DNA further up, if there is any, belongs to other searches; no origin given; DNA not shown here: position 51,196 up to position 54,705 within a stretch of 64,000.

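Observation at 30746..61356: ~30 kb glycan-assembly supercluster with five GT-C enzymes and two flippases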

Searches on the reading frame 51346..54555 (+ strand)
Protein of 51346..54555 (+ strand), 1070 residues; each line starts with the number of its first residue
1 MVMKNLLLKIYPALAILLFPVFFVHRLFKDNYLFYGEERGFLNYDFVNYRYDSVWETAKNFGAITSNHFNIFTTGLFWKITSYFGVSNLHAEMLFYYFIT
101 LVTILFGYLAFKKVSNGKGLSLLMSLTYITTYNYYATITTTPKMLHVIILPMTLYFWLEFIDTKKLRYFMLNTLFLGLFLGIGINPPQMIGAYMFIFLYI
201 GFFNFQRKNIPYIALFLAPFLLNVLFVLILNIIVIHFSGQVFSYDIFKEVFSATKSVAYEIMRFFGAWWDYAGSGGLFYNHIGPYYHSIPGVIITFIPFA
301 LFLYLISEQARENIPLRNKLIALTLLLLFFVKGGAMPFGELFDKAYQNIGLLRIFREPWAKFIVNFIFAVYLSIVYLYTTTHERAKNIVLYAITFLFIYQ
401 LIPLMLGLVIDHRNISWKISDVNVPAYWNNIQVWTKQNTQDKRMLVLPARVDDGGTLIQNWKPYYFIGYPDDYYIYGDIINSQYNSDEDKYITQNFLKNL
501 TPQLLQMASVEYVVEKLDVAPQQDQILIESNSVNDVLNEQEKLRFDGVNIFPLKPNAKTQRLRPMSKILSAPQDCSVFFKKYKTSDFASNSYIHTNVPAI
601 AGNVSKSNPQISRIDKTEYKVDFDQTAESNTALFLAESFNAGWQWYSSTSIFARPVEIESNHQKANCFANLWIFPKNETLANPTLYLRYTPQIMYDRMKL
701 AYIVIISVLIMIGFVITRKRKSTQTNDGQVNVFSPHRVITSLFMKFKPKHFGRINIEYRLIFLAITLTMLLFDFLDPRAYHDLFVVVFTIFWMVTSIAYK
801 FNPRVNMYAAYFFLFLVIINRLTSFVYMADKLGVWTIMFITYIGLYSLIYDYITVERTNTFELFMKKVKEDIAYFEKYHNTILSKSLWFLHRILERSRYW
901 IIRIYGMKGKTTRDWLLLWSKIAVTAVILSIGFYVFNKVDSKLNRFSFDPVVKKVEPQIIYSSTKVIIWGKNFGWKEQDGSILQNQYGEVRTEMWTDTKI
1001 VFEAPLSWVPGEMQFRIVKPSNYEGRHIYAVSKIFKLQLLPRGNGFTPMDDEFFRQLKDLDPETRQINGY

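Call 5: search_protein_families(library=pfam, proteins=[window:51346-54555:+], max_evalue=0.01)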
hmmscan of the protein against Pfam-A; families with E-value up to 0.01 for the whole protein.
window:51346-54555:+ (1070 aa): 1 family
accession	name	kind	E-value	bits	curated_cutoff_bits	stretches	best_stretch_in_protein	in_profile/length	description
PF13231.12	PMT_2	-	0.00055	20.6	26.1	1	81-221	14-153/160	Dolichyl-phosphate-mannose-protein mannosyltransferase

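Call 7: search_protein_families(library=ncbifam, proteins=[window:51346-54555:+], max_evalue=0.01)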
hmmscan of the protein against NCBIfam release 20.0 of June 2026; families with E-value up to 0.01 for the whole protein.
window:51346-54555:+ (1070 aa): 0 families

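Call 15: find_homologous_proteins(query=window:51346-54555:+)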
Query window:51346-54555:+ (1070 aa): 14 proteins with E <= 0.001 among 8000 candidates.
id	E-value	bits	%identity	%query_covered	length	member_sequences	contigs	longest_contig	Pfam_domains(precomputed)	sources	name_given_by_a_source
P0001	0.0e+0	2091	83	100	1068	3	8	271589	-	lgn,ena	-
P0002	0.0e+0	2076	82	100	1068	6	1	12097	-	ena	-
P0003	0.0e+0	2016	79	100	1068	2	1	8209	-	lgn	-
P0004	1.3e-281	955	44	96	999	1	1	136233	-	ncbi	-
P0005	2.2e-201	690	34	99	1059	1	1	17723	-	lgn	-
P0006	3.7e-195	669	35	98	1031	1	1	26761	-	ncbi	-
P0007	1.7e-179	617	33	100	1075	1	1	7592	PF11847.14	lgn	-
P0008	5.9e-177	609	33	100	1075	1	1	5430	-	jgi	jgi:hypothetical protein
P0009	7.7e-147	509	39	64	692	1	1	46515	-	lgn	-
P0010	6.4e-146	506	36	66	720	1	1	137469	-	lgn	-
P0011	1.4e-137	479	36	66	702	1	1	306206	-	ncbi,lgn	-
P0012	6.5e-135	470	33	67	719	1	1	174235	-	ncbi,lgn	-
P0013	7.8e-135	469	34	67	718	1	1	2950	-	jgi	-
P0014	1.4e-23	101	26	48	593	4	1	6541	-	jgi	-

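Call 17: search_solved_structures(query=A1, max_evalue=10, show_alignments=2)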
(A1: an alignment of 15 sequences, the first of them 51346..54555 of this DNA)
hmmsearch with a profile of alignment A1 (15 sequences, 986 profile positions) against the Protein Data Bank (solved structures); distinct sequences matched with E-value up to 10: 6.
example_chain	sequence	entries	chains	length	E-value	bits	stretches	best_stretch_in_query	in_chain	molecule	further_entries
6w98_A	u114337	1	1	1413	0.39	11.8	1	51-100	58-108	F5/8 type C domain-containing protein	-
6wbx_A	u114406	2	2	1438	0.4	11.7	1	51-100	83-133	DUF3367 domain-containing protein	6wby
2kwl_A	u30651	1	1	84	0.79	10.8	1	474-538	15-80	Acyl carrier protein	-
1uad_C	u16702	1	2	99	0.93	10.5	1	893-952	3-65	Exocyst complex component Sec5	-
1hk6_A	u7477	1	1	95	1.9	9.5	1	896-952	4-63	EXOCYST COMPLEX COMPONENT SEC5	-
8snb_8J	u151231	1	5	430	4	8.4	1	557-685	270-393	Tektin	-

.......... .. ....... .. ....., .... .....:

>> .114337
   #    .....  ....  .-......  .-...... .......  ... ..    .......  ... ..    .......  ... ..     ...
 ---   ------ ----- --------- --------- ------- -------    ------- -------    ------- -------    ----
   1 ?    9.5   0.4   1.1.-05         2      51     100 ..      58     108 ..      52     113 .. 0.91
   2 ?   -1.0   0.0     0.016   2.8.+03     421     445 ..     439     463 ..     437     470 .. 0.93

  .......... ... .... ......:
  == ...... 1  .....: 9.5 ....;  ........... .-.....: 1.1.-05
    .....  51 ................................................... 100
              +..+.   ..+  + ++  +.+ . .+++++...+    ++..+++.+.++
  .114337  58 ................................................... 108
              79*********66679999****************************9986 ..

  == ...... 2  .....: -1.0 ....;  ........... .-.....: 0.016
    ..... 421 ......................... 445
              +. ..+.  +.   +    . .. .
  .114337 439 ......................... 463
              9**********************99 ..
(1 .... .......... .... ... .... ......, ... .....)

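Call 18: search_protein_families(library=pfam, alignment_id=A1, max_evalue=0.1)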
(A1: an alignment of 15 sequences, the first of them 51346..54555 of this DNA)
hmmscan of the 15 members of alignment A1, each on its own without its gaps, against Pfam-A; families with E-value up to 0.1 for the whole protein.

A. member 1, window:51346-54555:+ (1070 aa): 2 families
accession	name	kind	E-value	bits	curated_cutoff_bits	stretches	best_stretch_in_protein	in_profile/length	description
PF13231.12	PMT_2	-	0.00055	20.6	26.1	1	81-221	14-153/160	Dolichyl-phosphate-mannose-protein mannosyltransferase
PF11847.13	GT-C_AftD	-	0.064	11.6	26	1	421-449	407-435/661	Alpha-(1->3)-arabinofuranosyltransferase, N-terminal GT-C domain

B. families by the number of members that match (of 15 scanned): 6 families
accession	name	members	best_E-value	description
PF11847.13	GT-C_AftD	11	5.9e-06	Alpha-(1->3)-arabinofuranosyltransferase, N-terminal GT-C domain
PF13231.12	PMT_2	4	0.00055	Dolichyl-phosphate-mannose-protein mannosyltransferase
PF01833.30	TIG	1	0.00011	IPT/TIG domain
PF08127.18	Propeptide_C1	1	0.013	Peptidase family C1 propeptide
PF05656.20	DUF805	1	0.017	Protein of unknown function (DUF805)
PF14956.11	DUF4505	1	0.066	Domain of unknown function (DUF4505)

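Call 31: find_encoding_contigs(protein=P0004, flank=10000, max_places=2)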
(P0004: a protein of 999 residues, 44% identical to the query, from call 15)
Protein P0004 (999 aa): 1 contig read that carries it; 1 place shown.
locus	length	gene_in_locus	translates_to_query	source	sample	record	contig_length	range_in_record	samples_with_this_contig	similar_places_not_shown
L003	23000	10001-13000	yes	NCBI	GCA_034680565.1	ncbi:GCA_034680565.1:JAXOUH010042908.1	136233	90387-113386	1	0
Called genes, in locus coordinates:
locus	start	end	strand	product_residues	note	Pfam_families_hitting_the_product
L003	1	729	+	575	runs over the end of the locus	PF04055:Radical_SAM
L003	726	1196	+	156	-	-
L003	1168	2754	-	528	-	PF07719:TPR_2 (weak), PF13181:TPR_8 (weak), PF13424:TPR_12, PF23914:TPR_CcmH_CycH (weak), PF13414:TPR_11, PF21033:RMD1-3 (weak), PF00515:TPR_1, PF13181:TPR_8, +10 more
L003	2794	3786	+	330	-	PF00535:Glycos_transf_2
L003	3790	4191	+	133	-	PF00908:dTDP_sugar_isom, PF05523:FdtA, PF14667:Polysacc_synt_C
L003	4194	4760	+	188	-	PF25084:LbH_EIF2B, PF25087:GMPPB_C (faint), PF00132:Hexapep, PF14602:Hexapep_2 (weak)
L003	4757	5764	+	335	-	PF01073:3Beta_HSD, PF01370:Epimerase, PF02719:Polysacc_synt_2, PF04321:RmlD_sub_bind, PF07993:NAD_binding_4 (faint), PF13460:NAD_binding_10, PF16363:GDP_Man_Dehyd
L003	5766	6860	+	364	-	PF00155:Aminotran_1_2 (weak), PF00266:Aminotran_5 (weak), PF01041:DegT_DnrJ_EryC1, PF01053:Cys_Met_Meta_PP (weak)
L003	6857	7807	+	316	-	PF01370:Epimerase, PF01073:3Beta_HSD, PF13460:NAD_binding_10 (weak), PF16363:GDP_Man_Dehyd, PF07993:NAD_binding_4 (weak)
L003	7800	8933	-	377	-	-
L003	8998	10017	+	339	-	PF00535:Glycos_transf_2, PF10111:Glyco_tranf_2_2, PF13641:Glyco_tranf_2_3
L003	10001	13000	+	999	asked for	-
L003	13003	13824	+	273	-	PF00535:Glycos_transf_2, PF10111:Glyco_tranf_2_2, PF13641:Glyco_tranf_2_3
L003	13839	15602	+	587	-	PF13522:GATase_6, PF13537:GATase_7, PF00733:Asn_synthase, PF06508:QueC (weak)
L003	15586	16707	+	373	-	PF00534:Glycos_transf_1, PF13692:Glyco_trans_1_4, PF13524:Glyco_trans_1_2 (weak), PF26337:Gtf3_C (weak)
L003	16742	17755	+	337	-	-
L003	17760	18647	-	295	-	-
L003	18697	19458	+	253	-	PF03372:Exo_endo_phos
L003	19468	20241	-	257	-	PF01209:Ubie_methyltran (weak), PF13489:Methyltransf_23, PF03848:TehB (weak), PF13847:Methyltransf_31, PF08241:Methyltransf_11, PF08242:Methyltransf_12, PF13649:Methyltransf_25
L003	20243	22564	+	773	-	PF09586:YfhO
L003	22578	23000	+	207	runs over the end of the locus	PF05219:DREV (weak), PF13489:Methyltransf_23, PF13847:Methyltransf_31, PF08241:Methyltransf_11, PF08242:Methyltransf_12 (weak), PF13649:Methyltransf_25 (weak)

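Call 32: find_encoding_contigs(protein=P0011, flank=10000, max_places=2)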
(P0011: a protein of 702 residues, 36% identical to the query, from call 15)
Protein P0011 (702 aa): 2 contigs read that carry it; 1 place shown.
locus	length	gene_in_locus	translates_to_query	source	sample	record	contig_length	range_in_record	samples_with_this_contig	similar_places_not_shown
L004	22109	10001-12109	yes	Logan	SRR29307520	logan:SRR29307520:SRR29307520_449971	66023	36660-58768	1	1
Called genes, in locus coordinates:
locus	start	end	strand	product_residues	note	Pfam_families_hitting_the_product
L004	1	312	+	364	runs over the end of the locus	PF00155:Aminotran_1_2, PF01041:DegT_DnrJ_EryC1, PF00266:Aminotran_5 (weak), PF01212:Beta_elim_lyase, PF01053:Cys_Met_Meta_PP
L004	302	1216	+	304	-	PF01408:GFO_IDH_MocA, PF02894:GFO_IDH_MocA_C (weak), PF22725:GFO_IDH_MocA_C3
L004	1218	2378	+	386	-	PF00108:Thiolase_N, PF02803:Thiolase_C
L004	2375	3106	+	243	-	PF00106:adh_short, PF08659:KR, PF13561:adh_short_C2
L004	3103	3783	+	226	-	-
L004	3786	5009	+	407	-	PF13439:Glyco_transf_4 (weak), PF00534:Glycos_transf_1, PF13692:Glyco_trans_1_4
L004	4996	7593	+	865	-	PF11847:GT-C_AftD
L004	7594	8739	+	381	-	-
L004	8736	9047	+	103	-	-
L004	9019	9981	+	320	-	-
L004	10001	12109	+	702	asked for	-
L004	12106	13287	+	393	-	-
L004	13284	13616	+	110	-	-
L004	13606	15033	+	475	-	PF13231:PMT_2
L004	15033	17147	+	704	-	-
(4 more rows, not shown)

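Call 39: predict_structure(alignment_id=A1)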
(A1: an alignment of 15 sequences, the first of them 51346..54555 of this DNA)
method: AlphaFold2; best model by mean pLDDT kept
length: 1070 residues; sequences in the alignment: 15
mean_pLDDT: 74.2   pTM: 0.68
mean pLDDT of the five models: 74.2, 70.9, 70.4, 69.1, 66.4
residues with pLDDT >= 90: 243; 70-90: 419; 50-70: 252; < 50: 156
segments of 3 or more residues with pLDDT < 50: 36-50, 248-258, 271-279, 411-420, 721-755, 777-780, 853-859, 882-887, 893-910, 917-919, 928-947, 1023-1026
pLDDT, mean of each block of 10 residues (from residue 1): 72 88 78 50 43 54 65 74 79 85 94 90 92 60 85 95 89 91 82 92 80 91 89 76 54 45 52 44 65 78 82 78 82 60 66 65 88 91 87 90 72 43 77 86 89 77 72 80 77 89 93 92 82 92 93 93 90 87 90 69 78 89 89 90 91 81 88 89 92 88 91 77 38 45 43 53 67 53 61 66 65 66 55 66 61 49 62 61 49 48 42 51 50 41 47 89 91 72 86 88 88 88 54 89 76 87 86
secondary structure, 60 per line:
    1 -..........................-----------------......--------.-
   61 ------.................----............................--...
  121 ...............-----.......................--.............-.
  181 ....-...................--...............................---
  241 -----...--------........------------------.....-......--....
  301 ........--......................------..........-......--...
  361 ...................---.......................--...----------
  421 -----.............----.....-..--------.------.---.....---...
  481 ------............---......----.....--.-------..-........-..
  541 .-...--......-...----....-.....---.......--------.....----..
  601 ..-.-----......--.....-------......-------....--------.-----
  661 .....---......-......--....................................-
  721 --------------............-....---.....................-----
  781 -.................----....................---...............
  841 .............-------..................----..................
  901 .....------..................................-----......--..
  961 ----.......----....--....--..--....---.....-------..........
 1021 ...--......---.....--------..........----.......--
elements in order (helices of 4 or more, strands of 3 or more residues): H2-27 H45-50 H67-83 H88-115 H118-135 H141-163 H166-178 H180-184 H186-204 H207-237 H257-264 H283-287 H289-294 H297-308 H311-332 H339-348 H350-355 H358-379 H383-405 H426-438 E443-447 H470-474 E478-480 H487-498 H502-507 E512-516 H530-536 E543-545 E548-553 E562-565 E567-571 H575-581 E590-594 H599-602 E610-615 E618-622 E630-635 E643-646 E661-665 E669-674 H676-681 E684-689 H690-719 H735-746 H748-751 H755-775 H782-798 H803-822 H826-853 H861-878 H883-905 H912-945 E951-956 E965-971 H976-979 E982-985 E992-995 E999-1003 E1011-1023 E1026-1031 E1035-1039 H1048-1057 H1062-1068

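Call 44: fold_search(model_id=the predicted structure, library=pdb)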
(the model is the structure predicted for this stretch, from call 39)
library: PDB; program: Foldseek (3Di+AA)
matches with E <= 10: 800; with E <= 0.001: 4
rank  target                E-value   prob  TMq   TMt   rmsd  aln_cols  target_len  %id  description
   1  6wbx                  1.2e-09  1.00  0.33  0.29  20.4       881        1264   11  Single-Particle Cryo-EM Structure of Arabinofuranosyltransferase AftD from Mycobacteria, Mutant R1389S Class 1 (released 2020-05-13)
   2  6wby                  4.3e-09  1.00  0.37  0.32  18.6       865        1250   10  Single-Particle Cryo-EM Structure of Arabinofuranosyltransferase AftD from Mycobacteria, Mutant R1389S Class 2 (released 2020-05-13)
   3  8age_A                2.2e-04  1.00  0.26  0.38  11.8       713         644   13  Structure of yeast oligosaccharylransferase complex with acceptor peptide bound (released 2022-12-07)
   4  6ezn_F                5.0e-04  1.00  0.25  0.37  14.3       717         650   12  Cryo-EM structure of the yeast oligosaccharyltransferase (OST) complex (released 2018-01-17)
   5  6gxc_A                1.9e-03  1.00  0.26  0.38   9.5       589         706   14  Bacterial oligosaccharyltransferase PglB in complex with an inhibitory peptide and a reactive lipid-linked oligosaccha (released 2018-11-14)
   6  3muj_A                2.6e-03  1.00  0.07  0.46   7.6       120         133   23  Early B-cell factor 3 (EBF3) IPT/TIG and dimerization helices (released 2010-06-30)
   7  5ogl_A                2.6e-03  1.00  0.24  0.34  11.2       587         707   13  Structure of bacterial oligosaccharyltransferase PglB in complex with an acceptor peptide and an lipid-linked oligosac (released 2017-10-25)
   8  3n50_E                2.8e-03  1.00  0.07  0.40   7.6       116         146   22  Human Early B-cell factor 3 (EBF3) IPT/TIG and HLHLH domains (released 2010-06-16)
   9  8co1_A2               4.0e-03  1.00  0.07  0.66   4.4        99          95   18  Type II Secretion System (released 2024-04-10)
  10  1cyg                  4.6e-03  1.00  0.07  0.11   3.6        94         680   19  CYCLODEXTRIN GLUCANOTRANSFERASE (E.C.2.4.1.19) (CGTASE) (released 1995-02-27)
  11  3n50_A                5.0e-03  1.00  0.07  0.44   9.3       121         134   22  Human Early B-cell factor 3 (EBF3) IPT/TIG and HLHLH domains (released 2010-06-16)
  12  3n50_C                5.2e-03  1.00  0.07  0.40   9.6       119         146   22  Human Early B-cell factor 3 (EBF3) IPT/TIG and HLHLH domains (released 2010-06-16)
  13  4jcm                  5.4e-03  1.00  0.07  0.11   3.6        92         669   24  Crystal structure of Gamma-CGTASE from Alkalophilic bacillus clarkii at 1.65 Angstrom resolution (released 2014-02-26)
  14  3mlp_B                5.9e-03  1.00  0.07  0.20   9.2       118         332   20  Early B-cell Factor 1 (Ebf1) bound to DNA (released 2010-12-01)
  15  3mqi_C                7.6e-03  1.00  0.06  0.58   6.8        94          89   20  Human early B-cell factor 1 (EBF1) IPT/TIG domain (released 2010-05-26)
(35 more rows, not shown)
